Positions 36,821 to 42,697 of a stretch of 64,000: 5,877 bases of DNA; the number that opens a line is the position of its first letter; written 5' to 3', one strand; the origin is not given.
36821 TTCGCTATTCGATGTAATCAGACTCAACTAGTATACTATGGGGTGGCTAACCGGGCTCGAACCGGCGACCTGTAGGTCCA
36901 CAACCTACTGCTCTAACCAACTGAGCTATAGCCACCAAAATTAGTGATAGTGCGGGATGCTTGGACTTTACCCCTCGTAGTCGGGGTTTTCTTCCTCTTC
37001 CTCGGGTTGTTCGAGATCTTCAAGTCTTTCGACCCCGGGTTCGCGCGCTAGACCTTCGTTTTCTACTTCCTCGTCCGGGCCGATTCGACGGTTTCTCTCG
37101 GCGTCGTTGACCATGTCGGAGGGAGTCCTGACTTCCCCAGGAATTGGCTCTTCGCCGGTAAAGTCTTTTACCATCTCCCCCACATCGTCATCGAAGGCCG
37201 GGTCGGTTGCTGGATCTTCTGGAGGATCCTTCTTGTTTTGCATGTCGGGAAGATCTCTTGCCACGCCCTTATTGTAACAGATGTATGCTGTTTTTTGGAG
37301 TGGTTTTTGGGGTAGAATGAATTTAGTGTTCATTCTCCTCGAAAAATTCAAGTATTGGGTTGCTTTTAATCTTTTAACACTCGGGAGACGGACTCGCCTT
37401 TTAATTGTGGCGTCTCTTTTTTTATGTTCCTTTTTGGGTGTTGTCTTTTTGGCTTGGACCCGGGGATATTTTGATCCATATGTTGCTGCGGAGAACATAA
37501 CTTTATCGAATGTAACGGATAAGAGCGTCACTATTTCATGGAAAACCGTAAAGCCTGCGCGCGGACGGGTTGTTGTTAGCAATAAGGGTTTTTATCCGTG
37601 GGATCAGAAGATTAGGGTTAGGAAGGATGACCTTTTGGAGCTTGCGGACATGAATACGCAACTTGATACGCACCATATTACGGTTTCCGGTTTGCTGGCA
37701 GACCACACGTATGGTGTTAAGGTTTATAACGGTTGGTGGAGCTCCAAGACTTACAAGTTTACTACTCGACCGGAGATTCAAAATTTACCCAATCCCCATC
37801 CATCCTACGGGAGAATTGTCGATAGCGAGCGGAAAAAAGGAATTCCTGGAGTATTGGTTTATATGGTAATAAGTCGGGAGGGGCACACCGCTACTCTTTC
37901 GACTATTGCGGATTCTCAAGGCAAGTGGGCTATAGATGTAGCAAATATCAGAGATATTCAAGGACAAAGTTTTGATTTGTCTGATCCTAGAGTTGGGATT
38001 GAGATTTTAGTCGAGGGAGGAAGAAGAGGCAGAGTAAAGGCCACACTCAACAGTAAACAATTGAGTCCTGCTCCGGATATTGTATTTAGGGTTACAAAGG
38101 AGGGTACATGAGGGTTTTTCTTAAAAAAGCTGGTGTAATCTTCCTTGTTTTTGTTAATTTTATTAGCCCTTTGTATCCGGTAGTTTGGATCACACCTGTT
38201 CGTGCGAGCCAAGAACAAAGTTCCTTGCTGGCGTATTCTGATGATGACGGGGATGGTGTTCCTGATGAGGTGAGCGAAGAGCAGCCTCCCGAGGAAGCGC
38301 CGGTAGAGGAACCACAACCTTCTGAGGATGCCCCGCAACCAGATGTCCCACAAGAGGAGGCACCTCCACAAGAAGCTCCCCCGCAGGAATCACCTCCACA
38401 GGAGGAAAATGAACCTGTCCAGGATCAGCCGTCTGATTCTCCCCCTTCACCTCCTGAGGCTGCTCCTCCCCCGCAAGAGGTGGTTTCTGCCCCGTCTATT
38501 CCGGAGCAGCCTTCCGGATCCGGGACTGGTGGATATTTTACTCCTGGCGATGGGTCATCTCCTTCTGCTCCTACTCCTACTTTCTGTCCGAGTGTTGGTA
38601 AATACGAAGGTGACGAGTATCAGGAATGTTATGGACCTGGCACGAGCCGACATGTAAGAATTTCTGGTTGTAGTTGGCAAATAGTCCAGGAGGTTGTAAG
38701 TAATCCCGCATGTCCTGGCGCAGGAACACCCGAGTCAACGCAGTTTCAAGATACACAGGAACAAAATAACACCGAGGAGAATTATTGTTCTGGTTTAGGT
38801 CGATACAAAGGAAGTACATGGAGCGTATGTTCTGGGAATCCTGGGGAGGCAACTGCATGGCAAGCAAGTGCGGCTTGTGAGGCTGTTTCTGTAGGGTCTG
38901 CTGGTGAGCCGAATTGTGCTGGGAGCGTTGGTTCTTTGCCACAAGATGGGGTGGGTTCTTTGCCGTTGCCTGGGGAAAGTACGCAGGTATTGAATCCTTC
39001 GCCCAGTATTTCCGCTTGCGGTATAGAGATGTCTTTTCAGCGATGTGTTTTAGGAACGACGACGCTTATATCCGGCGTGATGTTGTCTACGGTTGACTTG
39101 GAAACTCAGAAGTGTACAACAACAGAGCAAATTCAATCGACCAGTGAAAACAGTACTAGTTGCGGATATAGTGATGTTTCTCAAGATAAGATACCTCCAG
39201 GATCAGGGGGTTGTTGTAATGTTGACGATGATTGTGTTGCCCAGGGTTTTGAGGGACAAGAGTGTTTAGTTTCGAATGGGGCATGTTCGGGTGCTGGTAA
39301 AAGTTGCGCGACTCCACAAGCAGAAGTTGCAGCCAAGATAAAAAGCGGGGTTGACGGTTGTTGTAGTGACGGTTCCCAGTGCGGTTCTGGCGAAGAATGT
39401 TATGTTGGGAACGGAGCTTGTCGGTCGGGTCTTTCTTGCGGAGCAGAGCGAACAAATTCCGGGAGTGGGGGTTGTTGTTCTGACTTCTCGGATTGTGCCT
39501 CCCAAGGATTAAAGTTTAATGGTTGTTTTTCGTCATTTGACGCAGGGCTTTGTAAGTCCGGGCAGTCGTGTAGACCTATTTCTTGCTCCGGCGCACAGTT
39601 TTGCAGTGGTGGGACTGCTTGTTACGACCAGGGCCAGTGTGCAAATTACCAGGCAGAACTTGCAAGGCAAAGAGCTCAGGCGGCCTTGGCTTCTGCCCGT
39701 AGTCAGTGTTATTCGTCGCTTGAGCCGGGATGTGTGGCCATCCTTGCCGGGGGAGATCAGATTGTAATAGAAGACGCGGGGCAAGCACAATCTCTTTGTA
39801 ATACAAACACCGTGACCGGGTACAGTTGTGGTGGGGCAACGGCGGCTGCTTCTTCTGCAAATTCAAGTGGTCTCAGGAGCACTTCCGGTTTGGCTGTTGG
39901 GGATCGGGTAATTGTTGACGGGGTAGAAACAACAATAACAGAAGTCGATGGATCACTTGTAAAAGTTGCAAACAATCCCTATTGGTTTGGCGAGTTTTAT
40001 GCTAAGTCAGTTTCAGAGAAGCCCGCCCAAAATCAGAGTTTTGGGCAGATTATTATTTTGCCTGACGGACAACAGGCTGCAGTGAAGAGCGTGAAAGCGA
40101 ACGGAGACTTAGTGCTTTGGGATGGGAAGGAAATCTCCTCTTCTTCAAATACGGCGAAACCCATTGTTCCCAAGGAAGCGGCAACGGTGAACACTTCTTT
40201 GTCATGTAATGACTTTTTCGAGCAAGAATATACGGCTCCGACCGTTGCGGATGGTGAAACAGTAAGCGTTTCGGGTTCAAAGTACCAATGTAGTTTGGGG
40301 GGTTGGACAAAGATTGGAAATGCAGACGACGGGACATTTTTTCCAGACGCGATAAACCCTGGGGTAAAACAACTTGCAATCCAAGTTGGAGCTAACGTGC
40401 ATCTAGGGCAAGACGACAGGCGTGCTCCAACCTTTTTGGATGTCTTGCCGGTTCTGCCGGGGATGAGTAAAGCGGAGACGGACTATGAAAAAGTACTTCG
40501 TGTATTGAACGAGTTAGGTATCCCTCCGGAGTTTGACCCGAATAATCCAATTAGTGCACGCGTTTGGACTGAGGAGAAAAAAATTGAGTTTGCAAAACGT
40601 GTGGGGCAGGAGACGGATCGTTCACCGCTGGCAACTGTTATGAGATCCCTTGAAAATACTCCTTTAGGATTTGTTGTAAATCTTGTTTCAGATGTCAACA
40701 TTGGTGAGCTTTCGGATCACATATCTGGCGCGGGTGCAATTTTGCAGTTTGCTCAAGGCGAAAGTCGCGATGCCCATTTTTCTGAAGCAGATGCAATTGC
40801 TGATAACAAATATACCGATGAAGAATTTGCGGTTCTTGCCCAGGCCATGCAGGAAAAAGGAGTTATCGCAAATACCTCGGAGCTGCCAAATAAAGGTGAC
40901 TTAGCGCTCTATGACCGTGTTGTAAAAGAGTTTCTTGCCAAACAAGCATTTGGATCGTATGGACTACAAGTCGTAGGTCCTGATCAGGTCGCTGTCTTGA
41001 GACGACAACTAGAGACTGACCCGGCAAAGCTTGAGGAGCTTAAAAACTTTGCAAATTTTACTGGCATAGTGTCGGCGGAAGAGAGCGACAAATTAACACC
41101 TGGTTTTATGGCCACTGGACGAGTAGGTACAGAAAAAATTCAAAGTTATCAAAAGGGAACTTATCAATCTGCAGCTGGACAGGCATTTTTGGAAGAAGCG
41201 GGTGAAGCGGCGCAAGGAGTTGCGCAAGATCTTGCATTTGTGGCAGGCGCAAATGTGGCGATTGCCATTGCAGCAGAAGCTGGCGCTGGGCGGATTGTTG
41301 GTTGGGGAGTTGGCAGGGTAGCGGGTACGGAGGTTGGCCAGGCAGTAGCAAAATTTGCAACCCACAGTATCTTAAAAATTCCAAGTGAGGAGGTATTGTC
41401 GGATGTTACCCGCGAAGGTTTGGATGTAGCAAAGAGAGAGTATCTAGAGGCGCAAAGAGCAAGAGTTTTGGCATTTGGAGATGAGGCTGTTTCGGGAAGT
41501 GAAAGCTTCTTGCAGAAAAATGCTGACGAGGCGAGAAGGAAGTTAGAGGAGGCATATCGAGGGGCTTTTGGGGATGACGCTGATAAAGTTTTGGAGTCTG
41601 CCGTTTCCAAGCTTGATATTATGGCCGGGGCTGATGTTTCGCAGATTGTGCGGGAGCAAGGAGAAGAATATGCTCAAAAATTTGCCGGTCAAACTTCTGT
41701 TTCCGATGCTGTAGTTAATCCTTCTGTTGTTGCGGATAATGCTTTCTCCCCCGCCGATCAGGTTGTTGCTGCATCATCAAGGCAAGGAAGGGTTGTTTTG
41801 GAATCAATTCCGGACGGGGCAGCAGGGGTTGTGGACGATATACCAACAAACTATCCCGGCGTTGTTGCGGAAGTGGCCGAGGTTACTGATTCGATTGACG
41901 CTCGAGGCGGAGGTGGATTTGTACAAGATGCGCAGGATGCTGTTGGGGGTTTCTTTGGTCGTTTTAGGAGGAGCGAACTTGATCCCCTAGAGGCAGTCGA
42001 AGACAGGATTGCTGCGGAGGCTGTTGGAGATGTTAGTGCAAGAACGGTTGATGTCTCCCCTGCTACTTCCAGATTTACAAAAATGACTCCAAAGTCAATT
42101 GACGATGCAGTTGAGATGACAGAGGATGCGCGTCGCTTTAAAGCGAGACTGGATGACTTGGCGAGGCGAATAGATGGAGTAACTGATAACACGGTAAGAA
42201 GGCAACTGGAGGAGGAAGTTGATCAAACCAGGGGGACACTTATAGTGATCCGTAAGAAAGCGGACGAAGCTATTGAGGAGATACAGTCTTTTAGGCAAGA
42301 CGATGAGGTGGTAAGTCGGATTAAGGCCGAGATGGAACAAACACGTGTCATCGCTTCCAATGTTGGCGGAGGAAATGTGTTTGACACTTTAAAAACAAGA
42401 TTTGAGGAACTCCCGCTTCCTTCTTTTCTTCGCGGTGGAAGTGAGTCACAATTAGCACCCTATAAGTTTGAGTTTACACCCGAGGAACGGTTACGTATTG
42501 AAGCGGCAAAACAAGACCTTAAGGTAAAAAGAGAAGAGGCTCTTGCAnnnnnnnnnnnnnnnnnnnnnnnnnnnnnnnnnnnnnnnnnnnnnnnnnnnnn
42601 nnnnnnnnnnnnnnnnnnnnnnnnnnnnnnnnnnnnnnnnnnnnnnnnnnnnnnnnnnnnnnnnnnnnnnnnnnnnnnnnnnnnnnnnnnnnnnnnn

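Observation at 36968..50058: tRNA-bracketed operon encoding a 3553-aa secreted mosaic protein flanked by two paralogous FN3 membrane proteins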

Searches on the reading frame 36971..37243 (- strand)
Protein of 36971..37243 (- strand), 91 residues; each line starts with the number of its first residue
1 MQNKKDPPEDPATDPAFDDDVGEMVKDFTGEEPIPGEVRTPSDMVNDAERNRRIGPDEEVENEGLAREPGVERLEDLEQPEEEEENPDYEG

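Call 74: search_protein_families(library=pfam, proteins=[window:36971-37243:-], max_evalue=0.001)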
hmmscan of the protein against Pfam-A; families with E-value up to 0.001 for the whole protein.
window:36971-37243:- (91 aa): 0 families

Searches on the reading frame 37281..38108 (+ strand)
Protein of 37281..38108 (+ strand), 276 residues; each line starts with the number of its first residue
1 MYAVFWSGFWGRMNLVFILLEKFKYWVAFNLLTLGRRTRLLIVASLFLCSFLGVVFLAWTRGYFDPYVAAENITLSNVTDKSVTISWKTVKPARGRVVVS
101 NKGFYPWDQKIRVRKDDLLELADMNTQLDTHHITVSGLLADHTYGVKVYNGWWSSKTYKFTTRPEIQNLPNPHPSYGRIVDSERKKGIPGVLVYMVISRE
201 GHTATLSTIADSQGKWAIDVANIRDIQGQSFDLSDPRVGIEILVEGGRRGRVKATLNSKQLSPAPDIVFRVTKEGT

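Call 7: search_protein_families(library=pfam, proteins=[window:37281-38108:+], max_evalue=1)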
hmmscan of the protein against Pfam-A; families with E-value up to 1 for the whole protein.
window:37281-38108:+ (276 aa): 6 families
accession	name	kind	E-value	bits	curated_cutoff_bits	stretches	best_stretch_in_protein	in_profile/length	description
PF16656.11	Pur_ac_phosph_N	-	3.7e-06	27.9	30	1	73-162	6-93/93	Purple acid Phosphatase, N-terminal domain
PF00041.27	fn3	-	0.00035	21.2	25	1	70-149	3-67/84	Fibronectin type III domain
PF14155.11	DUF4307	-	0.0087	16.4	27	1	36-94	2-59/111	Domain of unknown function (DUF4307)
PF13715.12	CarbopepD_reg_2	-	0.011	16.1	32.2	1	177-219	3-39/88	CarboxypepD_reg-like domain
PF17425.8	Arylsulfotran_N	-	0.033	14.7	24.2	1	126-161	47-86/88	Arylsulfotransferase Ig-like domain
PF09925.14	DUF2157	-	0.042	14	32.4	1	26-61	53-88/146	Predicted membrane protein (DUF2157)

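Call 8: search_protein_families(library=ncbifam, proteins=[window:37281-38108:+], max_evalue=1)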
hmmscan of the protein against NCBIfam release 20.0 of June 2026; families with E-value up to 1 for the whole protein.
window:37281-38108:+ (276 aa): 0 families

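Call 109: search_protein_families(library=padloc, proteins=[window:37317-38108:+], max_evalue=0.01)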
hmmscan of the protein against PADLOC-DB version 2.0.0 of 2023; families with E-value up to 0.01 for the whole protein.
window:37317-38108:+ (264 aa): 0 families

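Call 110: search_protein_families(library=phrogs, proteins=[window:37317-38108:+], max_evalue=0.01)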
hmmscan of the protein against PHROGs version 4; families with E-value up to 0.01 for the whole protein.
window:37317-38108:+ (264 aa): 0 families

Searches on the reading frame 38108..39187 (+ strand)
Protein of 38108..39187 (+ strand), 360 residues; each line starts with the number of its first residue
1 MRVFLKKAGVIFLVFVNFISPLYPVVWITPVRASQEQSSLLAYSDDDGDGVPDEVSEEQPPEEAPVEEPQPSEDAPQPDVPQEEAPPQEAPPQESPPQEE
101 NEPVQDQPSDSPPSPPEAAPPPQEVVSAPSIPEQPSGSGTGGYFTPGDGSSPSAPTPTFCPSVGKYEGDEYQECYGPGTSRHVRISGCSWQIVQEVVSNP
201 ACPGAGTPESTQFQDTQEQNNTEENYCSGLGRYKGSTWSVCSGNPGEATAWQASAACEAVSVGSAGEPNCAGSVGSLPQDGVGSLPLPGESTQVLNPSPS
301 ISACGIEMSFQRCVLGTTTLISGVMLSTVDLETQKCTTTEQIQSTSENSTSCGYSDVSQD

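Call 42: search_protein_families(library=pfam, proteins=[window:38108-39187:+], max_evalue=5)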
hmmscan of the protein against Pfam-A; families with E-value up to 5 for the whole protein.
window:38108-39187:+ (360 aa): 0 families

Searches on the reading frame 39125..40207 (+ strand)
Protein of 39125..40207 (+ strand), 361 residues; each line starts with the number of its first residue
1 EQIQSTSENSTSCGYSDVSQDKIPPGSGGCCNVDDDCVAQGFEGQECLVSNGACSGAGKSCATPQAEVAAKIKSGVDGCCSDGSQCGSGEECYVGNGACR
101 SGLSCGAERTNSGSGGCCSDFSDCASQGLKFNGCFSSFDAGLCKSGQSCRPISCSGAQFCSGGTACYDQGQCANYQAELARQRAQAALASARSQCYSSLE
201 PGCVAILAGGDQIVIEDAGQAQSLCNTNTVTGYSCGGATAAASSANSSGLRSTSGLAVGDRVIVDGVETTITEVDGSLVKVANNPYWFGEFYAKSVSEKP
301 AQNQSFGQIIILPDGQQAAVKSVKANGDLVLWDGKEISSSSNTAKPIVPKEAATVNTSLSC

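Call 42: search_protein_families(library=pfam, proteins=[window:39125-40207:+], max_evalue=5)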
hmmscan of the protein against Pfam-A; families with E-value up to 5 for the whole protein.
window:39125-40207:+ (361 aa): 1 family
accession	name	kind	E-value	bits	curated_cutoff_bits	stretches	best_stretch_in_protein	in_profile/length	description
PF21123.3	Dna2_Rift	-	0.15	12.7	27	1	248-280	36-68/98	Dna2 Rift barrel domain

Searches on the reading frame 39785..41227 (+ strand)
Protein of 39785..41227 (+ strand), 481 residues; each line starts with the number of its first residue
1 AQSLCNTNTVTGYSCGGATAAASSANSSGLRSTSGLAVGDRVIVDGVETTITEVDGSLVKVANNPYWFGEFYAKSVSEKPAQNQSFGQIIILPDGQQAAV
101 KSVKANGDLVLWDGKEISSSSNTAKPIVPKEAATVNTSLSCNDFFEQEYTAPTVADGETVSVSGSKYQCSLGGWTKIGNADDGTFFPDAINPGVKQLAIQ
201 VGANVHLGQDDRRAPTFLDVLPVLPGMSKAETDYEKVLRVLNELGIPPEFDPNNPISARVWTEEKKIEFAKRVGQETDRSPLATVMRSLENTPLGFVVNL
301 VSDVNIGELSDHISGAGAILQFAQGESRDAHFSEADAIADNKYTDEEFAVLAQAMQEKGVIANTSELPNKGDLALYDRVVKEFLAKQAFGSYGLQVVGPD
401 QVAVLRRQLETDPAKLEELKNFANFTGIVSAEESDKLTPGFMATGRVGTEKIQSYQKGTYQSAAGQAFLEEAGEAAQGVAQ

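Call 42: search_protein_families(library=pfam, proteins=[window:39785-41227:+], max_evalue=5)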
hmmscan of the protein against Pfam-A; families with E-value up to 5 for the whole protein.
window:39785-41227:+ (481 aa): 1 family
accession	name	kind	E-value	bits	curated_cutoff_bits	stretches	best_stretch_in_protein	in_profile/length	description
PF02839.19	CBM_5_12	-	3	8.4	26.2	1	156-176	10-36/44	Carbohydrate-binding module family 5/12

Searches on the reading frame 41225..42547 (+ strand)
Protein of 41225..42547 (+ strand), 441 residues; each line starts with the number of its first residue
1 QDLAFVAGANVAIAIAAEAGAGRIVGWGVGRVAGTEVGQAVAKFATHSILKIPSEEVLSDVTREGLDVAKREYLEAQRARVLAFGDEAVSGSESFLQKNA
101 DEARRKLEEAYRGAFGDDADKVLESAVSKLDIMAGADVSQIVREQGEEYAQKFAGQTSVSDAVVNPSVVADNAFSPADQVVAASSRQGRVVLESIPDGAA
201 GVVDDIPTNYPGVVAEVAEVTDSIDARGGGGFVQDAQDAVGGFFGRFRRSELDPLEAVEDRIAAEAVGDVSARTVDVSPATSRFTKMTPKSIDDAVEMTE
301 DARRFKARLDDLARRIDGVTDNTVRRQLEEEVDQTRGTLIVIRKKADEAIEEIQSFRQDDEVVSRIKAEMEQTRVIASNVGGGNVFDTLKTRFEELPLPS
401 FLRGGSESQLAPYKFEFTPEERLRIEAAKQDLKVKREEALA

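Call 42: search_protein_families(library=pfam, proteins=[window:41225-42547:+], max_evalue=5)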
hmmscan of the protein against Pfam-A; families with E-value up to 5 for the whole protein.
window:41225-42547:+ (441 aa): 1 family
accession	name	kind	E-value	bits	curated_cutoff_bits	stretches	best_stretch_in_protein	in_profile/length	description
PF06734.18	UL97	-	0.14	12.5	25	1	86-143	119-176/187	UL97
